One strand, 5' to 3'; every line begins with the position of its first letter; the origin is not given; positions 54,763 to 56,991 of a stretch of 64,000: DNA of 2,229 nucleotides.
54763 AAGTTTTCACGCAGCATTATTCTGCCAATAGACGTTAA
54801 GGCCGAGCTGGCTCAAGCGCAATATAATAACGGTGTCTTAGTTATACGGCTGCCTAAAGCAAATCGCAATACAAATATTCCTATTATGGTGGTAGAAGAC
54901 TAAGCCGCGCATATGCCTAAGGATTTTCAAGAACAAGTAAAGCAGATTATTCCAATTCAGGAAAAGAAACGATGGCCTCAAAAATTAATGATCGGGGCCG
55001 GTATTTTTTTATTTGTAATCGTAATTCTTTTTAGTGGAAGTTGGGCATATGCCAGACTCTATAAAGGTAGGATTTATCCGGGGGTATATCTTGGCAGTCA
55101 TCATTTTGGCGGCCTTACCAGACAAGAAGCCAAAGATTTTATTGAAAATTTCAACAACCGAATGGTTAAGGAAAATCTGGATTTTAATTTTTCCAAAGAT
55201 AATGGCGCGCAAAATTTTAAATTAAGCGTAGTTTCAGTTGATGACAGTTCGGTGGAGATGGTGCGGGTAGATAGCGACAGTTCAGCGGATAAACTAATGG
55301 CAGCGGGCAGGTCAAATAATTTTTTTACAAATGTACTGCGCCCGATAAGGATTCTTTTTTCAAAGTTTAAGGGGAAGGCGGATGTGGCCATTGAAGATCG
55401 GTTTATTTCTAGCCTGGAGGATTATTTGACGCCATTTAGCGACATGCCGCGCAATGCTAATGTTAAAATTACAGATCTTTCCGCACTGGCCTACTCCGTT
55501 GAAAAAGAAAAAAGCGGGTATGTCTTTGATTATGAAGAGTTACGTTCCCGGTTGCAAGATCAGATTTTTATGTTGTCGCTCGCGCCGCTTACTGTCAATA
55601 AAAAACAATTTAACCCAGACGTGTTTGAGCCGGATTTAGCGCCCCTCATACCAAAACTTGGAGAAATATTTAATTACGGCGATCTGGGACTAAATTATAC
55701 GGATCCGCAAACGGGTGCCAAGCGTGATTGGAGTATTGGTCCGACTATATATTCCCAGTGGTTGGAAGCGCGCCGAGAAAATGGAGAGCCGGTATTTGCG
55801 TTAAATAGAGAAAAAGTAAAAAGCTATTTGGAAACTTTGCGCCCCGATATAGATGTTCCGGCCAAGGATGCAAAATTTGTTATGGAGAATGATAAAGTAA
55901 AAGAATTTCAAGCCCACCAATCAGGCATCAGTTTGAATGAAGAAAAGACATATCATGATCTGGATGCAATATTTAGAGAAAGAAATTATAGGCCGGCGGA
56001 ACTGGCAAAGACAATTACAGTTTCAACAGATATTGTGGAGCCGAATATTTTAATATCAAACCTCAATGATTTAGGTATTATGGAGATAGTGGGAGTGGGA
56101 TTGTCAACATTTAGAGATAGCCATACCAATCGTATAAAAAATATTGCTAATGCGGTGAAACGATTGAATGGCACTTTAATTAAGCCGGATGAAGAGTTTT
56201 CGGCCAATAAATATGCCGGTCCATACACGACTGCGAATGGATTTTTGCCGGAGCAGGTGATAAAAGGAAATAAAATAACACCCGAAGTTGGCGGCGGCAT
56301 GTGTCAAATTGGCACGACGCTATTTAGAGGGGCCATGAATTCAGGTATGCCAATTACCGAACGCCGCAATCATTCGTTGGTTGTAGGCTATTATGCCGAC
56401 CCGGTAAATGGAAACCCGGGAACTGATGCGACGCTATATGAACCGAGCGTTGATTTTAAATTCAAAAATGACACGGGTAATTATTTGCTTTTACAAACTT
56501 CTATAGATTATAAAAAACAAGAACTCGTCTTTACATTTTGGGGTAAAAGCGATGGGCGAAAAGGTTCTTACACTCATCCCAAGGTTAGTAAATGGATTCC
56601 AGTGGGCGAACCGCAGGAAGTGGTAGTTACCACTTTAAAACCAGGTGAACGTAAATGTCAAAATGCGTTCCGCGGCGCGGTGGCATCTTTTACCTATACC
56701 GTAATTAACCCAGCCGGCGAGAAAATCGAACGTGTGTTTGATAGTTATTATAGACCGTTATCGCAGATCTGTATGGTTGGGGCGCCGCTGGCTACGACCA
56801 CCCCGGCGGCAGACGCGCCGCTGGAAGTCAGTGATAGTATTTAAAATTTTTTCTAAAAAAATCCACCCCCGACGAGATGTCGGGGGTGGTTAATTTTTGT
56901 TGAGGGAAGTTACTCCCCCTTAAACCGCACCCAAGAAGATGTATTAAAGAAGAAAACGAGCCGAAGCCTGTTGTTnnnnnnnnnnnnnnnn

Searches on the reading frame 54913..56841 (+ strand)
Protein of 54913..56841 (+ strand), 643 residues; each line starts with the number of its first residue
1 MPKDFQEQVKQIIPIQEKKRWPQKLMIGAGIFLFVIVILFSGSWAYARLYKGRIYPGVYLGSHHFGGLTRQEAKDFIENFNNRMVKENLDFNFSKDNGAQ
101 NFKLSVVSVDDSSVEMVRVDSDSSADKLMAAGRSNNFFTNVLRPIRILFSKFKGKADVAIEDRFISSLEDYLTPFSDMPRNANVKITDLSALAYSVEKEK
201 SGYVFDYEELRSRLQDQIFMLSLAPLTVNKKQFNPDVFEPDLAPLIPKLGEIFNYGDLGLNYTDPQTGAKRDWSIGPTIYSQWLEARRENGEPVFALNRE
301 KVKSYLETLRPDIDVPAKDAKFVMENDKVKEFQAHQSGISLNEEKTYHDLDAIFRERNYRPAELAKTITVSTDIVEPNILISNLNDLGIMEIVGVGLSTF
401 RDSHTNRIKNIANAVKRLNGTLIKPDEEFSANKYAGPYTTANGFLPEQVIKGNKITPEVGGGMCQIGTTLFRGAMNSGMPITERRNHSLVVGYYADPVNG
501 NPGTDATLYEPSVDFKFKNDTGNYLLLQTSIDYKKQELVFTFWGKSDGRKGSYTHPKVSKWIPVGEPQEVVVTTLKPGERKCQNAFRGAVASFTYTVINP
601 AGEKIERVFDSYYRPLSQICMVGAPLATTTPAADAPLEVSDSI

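Call 87: search_protein_families(library=pfam, proteins=[window:54913-56841:+], max_evalue=0.001)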
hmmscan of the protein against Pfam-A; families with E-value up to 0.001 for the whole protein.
window:54913-56841:+ (643 aa): 2 families
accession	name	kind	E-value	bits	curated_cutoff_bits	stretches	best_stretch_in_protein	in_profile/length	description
PF04294.18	VanW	-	1.9e-38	131.3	27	1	406-542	1-129/130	VanW like protein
PF12229.13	PG_binding_4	-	1.6e-13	51.3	22.1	1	279-352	37-106/117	Putative peptidoglycan binding domain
